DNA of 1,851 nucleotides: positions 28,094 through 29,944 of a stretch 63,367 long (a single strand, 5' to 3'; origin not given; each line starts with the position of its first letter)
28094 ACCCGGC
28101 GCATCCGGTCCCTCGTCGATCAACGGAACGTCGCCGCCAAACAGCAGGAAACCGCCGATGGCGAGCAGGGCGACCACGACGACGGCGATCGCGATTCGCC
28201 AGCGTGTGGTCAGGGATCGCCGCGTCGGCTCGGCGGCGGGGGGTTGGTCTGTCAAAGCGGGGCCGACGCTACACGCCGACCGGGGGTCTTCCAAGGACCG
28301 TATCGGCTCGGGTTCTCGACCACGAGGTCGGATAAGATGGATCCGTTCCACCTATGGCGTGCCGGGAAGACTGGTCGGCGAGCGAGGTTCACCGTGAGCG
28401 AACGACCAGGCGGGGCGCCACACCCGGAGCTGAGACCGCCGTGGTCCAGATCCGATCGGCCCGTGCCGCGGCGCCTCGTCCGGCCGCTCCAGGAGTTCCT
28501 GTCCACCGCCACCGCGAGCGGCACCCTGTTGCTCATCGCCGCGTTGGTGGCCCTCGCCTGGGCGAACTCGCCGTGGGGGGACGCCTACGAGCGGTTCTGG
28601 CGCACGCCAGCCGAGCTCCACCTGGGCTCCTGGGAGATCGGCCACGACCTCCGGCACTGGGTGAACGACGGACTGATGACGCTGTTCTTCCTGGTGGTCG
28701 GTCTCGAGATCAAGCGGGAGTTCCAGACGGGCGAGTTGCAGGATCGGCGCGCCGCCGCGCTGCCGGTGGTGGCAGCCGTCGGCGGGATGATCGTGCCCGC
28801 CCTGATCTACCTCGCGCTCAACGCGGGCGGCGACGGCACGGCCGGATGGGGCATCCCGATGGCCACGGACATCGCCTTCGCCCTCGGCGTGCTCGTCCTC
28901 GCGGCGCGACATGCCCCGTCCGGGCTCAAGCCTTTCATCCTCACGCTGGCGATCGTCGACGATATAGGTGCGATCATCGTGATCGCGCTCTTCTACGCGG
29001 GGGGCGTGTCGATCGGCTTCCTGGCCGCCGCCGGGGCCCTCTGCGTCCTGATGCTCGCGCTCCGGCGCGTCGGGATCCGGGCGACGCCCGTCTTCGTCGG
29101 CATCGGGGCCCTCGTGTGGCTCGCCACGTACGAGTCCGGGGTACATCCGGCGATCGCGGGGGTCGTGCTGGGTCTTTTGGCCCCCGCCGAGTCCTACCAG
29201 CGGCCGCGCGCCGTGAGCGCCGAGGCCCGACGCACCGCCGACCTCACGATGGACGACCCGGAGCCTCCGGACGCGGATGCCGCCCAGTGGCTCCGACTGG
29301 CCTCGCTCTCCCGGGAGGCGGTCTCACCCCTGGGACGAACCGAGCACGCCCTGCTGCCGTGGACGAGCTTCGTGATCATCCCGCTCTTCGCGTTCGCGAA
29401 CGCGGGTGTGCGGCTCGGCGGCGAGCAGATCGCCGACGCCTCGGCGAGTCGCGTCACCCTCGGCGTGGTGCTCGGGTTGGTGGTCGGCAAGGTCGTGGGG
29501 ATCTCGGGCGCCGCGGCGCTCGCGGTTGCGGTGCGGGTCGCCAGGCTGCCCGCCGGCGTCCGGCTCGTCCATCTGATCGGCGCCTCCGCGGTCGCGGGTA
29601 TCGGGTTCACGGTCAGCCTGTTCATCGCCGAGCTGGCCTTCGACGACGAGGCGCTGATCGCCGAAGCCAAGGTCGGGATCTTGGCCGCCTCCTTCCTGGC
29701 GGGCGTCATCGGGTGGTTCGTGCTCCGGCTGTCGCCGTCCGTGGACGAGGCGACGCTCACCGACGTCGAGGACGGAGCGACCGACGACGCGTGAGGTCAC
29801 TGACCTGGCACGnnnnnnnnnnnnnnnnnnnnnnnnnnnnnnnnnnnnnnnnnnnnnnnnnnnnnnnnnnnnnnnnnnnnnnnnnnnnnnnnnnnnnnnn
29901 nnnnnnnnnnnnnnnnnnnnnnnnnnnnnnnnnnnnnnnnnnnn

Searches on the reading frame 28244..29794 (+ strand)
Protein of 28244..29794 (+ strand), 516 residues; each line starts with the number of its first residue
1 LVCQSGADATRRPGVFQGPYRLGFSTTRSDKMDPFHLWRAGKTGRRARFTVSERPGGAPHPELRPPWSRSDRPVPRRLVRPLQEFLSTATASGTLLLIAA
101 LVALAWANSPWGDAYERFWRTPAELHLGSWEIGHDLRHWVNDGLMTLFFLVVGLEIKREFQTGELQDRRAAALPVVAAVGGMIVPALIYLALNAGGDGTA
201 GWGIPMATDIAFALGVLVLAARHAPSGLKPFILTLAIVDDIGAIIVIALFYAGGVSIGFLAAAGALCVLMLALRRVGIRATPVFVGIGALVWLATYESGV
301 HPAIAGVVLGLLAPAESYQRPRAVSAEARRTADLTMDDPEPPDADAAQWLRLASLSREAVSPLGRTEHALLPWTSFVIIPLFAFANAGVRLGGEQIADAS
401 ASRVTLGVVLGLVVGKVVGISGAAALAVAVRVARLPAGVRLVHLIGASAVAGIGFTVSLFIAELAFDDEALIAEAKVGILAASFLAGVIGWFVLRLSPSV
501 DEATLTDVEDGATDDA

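Call 30: search_protein_families(library=pfam, proteins=[window:28244-29794:+], max_evalue=0.001)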
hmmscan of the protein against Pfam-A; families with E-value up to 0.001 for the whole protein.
window:28244-29794:+ (516 aa): 1 family
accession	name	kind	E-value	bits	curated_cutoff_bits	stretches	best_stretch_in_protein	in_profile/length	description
PF06965.17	Na_H_antiport_1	-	3.6e-145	484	23.5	1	84-494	2-374/374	Na+/H+ antiporter 1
